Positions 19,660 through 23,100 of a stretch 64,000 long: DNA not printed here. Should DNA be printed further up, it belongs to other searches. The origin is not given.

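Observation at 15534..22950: Divergent pair of GT-C paralogs with long conserved periplasmic C-terminal domains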

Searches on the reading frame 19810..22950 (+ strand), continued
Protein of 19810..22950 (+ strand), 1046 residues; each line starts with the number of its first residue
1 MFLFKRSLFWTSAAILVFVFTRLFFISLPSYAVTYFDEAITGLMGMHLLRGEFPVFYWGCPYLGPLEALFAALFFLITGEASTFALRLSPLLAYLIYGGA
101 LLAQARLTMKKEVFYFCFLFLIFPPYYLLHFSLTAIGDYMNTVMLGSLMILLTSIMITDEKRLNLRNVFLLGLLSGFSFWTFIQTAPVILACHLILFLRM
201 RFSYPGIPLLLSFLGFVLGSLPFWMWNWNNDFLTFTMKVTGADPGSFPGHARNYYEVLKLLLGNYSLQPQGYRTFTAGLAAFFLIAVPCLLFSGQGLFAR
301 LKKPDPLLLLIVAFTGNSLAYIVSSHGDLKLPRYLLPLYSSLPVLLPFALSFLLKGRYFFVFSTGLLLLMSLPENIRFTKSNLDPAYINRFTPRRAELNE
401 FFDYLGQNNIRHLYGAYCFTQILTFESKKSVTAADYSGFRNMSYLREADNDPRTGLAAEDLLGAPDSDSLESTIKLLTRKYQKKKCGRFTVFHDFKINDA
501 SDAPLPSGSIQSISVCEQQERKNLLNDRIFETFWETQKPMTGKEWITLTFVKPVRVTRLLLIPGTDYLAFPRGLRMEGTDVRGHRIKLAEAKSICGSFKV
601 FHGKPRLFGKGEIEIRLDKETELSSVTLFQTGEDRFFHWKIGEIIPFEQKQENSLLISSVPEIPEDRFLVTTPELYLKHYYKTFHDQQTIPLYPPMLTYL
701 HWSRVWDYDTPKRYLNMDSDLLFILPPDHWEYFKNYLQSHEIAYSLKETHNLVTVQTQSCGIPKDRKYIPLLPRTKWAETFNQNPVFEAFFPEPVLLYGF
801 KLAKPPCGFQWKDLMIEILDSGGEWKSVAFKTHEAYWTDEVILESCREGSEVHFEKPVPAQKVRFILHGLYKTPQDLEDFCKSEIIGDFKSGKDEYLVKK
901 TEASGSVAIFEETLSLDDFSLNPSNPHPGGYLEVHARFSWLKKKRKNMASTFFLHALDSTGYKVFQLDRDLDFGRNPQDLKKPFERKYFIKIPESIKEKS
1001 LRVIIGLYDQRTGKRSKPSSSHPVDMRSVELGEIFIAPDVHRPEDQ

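Call 44: search_protein_families(library=pfam, proteins=[P0002, P0003, P0007, P0009, L008:1336-1923:+, L008:381-1316:+, L008:5159-5962:+], max_evalue=0.01)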
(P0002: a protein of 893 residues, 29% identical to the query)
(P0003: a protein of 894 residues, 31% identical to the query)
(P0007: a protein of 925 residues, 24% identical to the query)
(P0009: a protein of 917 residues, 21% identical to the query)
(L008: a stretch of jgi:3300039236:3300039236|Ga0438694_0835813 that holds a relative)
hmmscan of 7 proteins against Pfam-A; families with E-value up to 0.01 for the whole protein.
P0002 (893 aa): 2 families
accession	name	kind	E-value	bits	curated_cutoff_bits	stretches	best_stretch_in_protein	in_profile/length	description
PF00754.31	F5_F8_type_C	-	1.8e-11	44.7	28.2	1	506-590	4-83/127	F5/8 type C domain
PF22633.2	F5_F8_type_C_2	-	6.6e-05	23.9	27.8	1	519-585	2-68/91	NedA-like, galactose-binding domain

P0003 (894 aa): 3 families
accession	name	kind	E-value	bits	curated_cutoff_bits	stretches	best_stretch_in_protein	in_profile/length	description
PF00754.31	F5_F8_type_C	-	2.4e-16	60.5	28.2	2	503-631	4-124/127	F5/8 type C domain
PF13231.12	PMT_2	-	2e-10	41.5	26.1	1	60-216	9-160/160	Dolichyl-phosphate-mannose-protein mannosyltransferase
PF22633.2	F5_F8_type_C_2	-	0.0012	19.8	27.8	0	793-842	22-72/91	NedA-like, galactose-binding domain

P0007 (925 aa): 3 families
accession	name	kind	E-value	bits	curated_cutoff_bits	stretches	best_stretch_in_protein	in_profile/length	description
PF00754.31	F5_F8_type_C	-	1e-08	35.8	28.2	1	523-636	9-114/127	F5/8 type C domain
PF13231.12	PMT_2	-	1.1e-06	29.4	26.1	1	74-220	7-147/160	Dolichyl-phosphate-mannose-protein mannosyltransferase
PF22633.2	F5_F8_type_C_2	-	0.00015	22.8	27.8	1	532-632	3-91/91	NedA-like, galactose-binding domain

P0009 (917 aa): 6 families
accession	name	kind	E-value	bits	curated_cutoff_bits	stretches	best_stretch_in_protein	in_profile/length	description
PF00754.31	F5_F8_type_C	-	3.2e-13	50.4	28.2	1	545-666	2-116/127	F5/8 type C domain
PF13231.12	PMT_2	-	9.1e-09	36.2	26.1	1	58-150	3-93/160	Dolichyl-phosphate-mannose-protein mannosyltransferase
PF22633.2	F5_F8_type_C_2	-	2.7e-06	28.3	27.8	1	559-659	2-90/91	NedA-like, galactose-binding domain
PF07719.23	TPR_2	-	8e-05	22.9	27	1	694-722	5-33/34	Tetratricopeptide repeat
PF00515.34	TPR_1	-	0.00018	21.6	27.8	0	694-722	5-33/34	Tetratricopeptide repeat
PF13414.12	TPR_11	-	0.001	19.1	26.8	1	697-730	1-34/42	TPR repeat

L008:1336-1923:+ (195 aa): 1 family
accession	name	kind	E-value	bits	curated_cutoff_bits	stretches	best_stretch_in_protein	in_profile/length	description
PF12710.13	HAD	-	1.3e-36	127.2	27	1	4-184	1-189/189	haloacid dehalogenase-like hydrolase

L008:381-1316:+ (311 aa): 2 families
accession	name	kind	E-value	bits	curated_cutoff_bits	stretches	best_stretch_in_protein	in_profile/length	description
PF01040.23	UbiA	-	1.3e-25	90.5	34.2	1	23-268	2-238/250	UbiA prenyltransferase family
PF18900.5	DUF5656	-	0.0031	17.3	23.3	1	175-262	84-159/242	Protein of unknown function (DUF5656)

L008:5159-5962:+ (267 aa): 0 families

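Call 49: search_protein_representatives(alignment_id=A1)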
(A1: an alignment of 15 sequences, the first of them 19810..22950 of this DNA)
Query: 15 sequences, 913 profile positions. Proteins with E-value up to 0.001 (for the whole library): 36755; up to 1e-10: 17535; up to 1e-30: 4063. The best 150 are listed.
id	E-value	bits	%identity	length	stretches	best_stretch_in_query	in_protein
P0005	0.0e+00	1101.6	-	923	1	1-912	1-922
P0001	6.3e-292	987.8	-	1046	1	2-911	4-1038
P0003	2.6e-268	909.6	-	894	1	9-778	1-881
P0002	7.0e-267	904.9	-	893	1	7-784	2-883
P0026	4.6e-254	862.5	-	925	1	9-910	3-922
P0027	5.8e-238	809.2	-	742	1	1-742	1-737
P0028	7.4e-238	808.9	-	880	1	3-910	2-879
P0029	1.8e-233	794.4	-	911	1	7-910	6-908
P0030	4.2e-233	793.2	-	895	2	5-678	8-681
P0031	1.8e-227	774.6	-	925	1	7-907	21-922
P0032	1.4e-224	764.9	-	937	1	4-909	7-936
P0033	3.0e-221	754.0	-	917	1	4-910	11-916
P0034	6.7e-221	752.8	-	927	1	7-911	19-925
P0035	8.8e-221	752.4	-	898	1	8-912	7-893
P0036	1.3e-219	748.6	-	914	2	5-734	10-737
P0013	6.6e-210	716.4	-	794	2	3-680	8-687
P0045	4.2e-208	710.4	-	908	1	4-759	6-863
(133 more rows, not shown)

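Call 50: find_encoding_contigs(protein=P0008, flank=10000, max_places=2)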
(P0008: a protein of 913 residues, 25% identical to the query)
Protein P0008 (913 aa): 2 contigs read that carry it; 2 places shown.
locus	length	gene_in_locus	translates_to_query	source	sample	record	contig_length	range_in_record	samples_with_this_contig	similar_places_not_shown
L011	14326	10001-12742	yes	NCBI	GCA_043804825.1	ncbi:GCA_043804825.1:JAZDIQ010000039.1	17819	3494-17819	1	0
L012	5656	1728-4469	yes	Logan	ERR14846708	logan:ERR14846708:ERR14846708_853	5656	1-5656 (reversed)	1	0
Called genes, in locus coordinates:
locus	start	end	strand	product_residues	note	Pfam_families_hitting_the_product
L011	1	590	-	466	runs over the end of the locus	PF00330:Aconitase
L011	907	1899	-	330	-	PF07991:KARI_N, PF01450:KARI_C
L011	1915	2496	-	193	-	PF01842:ACT, PF22629:ACT_AHAS_ss, PF13710:ACT_5, PF10369:ALS_ss_C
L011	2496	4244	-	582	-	PF02776:TPP_enzyme_N, PF00205:TPP_enzyme_M, PF02775:TPP_enzyme_C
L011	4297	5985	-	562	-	PF00920:ILVD_EDD_N, PF24877:ILV_EDD_C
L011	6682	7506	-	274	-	PF06325:PrmA, PF05175:MTS, PF13649:Methyltransf_25 (weak)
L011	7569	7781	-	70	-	PF07311:Dodecin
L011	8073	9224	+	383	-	PF01041:DegT_DnrJ_EryC1, PF00155:Aminotran_1_2, PF00266:Aminotran_5 (weak), PF01212:Beta_elim_lyase (weak)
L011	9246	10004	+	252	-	PF13641:Glyco_tranf_2_3 (weak), PF00535:Glycos_transf_2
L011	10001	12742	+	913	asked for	PF13231:PMT_2, PF00754:F5_F8_type_C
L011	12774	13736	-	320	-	PF06574:FAD_syn, PF01687:Flavokinase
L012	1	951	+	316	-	?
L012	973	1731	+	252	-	PF13641:Glyco_tranf_2_3 (weak), PF00535:Glycos_transf_2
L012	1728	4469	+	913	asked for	PF13231:PMT_2, PF00754:F5_F8_type_C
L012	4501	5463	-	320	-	PF06574:FAD_syn, PF01687:Flavokinase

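Call 51: find_encoding_contigs(protein=P0010, flank=10000, max_places=2)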
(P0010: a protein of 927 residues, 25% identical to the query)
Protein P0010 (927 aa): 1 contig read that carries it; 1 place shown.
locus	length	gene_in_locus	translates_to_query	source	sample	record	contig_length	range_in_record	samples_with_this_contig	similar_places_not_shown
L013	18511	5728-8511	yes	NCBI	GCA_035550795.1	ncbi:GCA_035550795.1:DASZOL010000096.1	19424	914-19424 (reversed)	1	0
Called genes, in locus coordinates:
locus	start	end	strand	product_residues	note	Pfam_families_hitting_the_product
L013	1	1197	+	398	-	PF20706:GT4-conflict (weak), PF00534:Glycos_transf_1, PF13692:Glyco_trans_1_4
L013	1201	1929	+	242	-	PF13489:Methyltransf_23, PF13847:Methyltransf_31 (weak), PF08241:Methyltransf_11, PF08242:Methyltransf_12 (weak), PF13649:Methyltransf_25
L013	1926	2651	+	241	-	PF00535:Glycos_transf_2, PF13641:Glyco_tranf_2_3 (weak)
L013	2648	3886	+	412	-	PF01041:DegT_DnrJ_EryC1, PF00155:Aminotran_1_2 (weak), PF01212:Beta_elim_lyase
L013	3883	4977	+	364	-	PF01041:DegT_DnrJ_EryC1, PF00155:Aminotran_1_2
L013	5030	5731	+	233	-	PF00535:Glycos_transf_2, PF13641:Glyco_tranf_2_3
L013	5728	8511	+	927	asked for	PF00754:F5_F8_type_C (faint)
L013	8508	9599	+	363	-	PF04055:Radical_SAM, PF13186:SPASM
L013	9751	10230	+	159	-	PF00908:dTDP_sugar_isom, PF05523:FdtA (weak)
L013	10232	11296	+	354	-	PF01073:3Beta_HSD, PF01370:Epimerase, PF04321:RmlD_sub_bind, PF05368:NmrA (faint), PF07993:NAD_binding_4 (faint), PF13460:NAD_binding_10, PF16363:GDP_Man_Dehyd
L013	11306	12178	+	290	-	PF01370:Epimerase, PF04321:RmlD_sub_bind, PF16363:GDP_Man_Dehyd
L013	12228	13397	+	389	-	PF13439:Glyco_transf_4, PF13579:Glyco_trans_4_4, PF00534:Glycos_transf_1, PF13692:Glyco_trans_1_4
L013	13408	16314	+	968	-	-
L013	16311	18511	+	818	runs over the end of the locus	-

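Call 52: find_encoding_contigs(protein=P0013, flank=10000, max_places=2)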
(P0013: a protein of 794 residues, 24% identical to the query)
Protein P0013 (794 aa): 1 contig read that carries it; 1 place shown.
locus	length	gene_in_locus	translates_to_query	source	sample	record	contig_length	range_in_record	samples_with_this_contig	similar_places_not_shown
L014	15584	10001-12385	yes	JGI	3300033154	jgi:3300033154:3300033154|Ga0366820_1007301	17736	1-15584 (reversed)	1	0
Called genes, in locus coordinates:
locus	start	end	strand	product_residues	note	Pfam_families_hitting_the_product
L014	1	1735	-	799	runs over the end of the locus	PF13231:PMT_2, PF02366:PMT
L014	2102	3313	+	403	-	PF13480:Acetyltransf_6 (weak)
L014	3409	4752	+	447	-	PF00037:Fer4 (faint), PF13183:Fer4_8 (faint), PF14697:Fer4_21 (faint), PF04422:FrhB_FdhB_N, PF04432:FrhB_FdhB_C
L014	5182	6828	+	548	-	PF02310:B12-binding, PF04055:Radical_SAM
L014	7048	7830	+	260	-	PF00132:Hexapep, PF14602:Hexapep_2 (weak)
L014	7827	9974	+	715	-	-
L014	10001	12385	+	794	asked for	-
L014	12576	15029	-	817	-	-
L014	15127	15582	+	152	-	?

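Call 71: find_encoding_contigs(protein=P0045, flank=8000, max_places=2)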
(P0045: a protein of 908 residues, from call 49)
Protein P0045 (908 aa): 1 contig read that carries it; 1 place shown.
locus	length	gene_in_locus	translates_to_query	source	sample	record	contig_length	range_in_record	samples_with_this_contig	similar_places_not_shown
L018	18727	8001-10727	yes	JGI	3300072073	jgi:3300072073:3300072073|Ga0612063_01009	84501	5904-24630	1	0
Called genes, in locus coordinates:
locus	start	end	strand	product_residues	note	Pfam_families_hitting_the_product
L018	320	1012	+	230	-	PF01177:Asp_Glu_race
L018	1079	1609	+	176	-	PF01327:Pep_deformylase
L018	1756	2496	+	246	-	PF00106:adh_short, PF08659:KR, PF13561:adh_short_C2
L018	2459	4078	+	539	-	PF02310:B12-binding (faint), PF04055:Radical_SAM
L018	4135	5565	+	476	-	PF01946:Thi4 (weak), PF00890:FAD_binding_2 (weak), PF01266:DAO (faint), PF07992:Pyr_redox_2, PF12831:FAD_oxidored (weak), PF13450:NAD_binding_8 (weak), PF00070:Pyr_redox, PF02852:Pyr_redox_dim, +2 more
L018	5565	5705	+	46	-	-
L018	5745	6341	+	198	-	PF01914:MarC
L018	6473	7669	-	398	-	PF07787:TMEM43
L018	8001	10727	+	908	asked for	PF00754:F5_F8_type_C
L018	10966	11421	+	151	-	PF00027:cNMP_binding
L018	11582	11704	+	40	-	-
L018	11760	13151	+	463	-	PF00072:Response_reg, PF00989:PAS (weak), PF08448:PAS_4 (weak), PF13426:PAS_9 (weak), PF00990:GGDEF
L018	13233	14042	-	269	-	PF08282:Hydrolase_3 (faint)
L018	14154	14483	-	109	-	PF04316:FlgM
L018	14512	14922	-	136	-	-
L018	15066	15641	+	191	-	PF10646:Germane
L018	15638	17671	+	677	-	PF00009:GTP_EFTU, PF22042:EF-G_D2, PF03144:GTP_EFTU_D2, PF16658:RF3_C (weak), PF14492:EFG_III, PF03764:EFG_IV, PF00679:EFG_C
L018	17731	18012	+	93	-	-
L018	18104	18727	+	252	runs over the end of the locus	PF00142:Fer4_NifH (weak), PF01656:CbiA, PF02374:ArsA_ATPase (weak), PF06564:CBP_BcsQ (faint), PF09140:MipZ (faint), PF10609:ParA, PF13614:AAA_31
